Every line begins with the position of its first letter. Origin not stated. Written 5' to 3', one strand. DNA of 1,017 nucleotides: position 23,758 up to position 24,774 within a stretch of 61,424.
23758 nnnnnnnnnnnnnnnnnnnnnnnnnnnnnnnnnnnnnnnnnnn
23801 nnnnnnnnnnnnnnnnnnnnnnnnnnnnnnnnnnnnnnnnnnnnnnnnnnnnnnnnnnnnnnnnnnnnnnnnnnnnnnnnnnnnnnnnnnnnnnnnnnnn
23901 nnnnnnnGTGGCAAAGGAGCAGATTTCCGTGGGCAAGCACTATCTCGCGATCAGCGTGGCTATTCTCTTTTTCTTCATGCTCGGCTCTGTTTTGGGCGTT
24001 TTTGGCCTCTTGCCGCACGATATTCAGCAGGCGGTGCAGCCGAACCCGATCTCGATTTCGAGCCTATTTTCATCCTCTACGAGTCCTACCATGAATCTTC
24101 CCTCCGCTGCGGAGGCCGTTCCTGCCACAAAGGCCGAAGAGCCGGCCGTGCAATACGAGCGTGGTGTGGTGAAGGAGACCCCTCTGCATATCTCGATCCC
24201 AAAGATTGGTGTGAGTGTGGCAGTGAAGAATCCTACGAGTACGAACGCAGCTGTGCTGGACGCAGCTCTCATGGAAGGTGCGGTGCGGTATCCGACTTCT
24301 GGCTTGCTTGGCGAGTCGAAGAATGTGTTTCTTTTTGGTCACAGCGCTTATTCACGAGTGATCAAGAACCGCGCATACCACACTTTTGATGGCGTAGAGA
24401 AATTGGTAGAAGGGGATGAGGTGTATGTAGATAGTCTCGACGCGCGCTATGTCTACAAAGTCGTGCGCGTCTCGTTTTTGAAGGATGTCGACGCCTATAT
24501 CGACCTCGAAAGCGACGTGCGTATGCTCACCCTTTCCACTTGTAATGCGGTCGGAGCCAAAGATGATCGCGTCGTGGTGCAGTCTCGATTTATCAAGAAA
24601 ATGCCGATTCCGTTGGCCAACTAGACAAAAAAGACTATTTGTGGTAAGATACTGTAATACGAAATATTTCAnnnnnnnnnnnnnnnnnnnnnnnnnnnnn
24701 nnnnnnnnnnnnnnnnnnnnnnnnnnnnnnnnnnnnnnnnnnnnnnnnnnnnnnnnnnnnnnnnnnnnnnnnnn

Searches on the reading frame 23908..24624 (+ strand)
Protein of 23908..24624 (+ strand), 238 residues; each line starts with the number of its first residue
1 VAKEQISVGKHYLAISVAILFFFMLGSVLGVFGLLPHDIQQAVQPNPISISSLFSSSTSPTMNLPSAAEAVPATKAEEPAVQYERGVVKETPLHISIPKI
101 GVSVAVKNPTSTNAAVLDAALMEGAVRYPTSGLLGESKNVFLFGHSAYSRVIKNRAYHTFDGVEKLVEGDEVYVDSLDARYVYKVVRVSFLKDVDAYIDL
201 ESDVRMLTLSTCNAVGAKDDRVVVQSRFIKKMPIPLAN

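Call 95: search_protein_families(library=pfam, proteins=[window:23908-24624:+], max_evalue=0.01)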
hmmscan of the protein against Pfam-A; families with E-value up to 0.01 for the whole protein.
window:23908-24624:+ (238 aa): 1 family
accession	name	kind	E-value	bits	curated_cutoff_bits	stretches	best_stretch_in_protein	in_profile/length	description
PF04203.18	Sortase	-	1.2e-17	64.2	26.6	1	95-226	1-122/125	Sortase domain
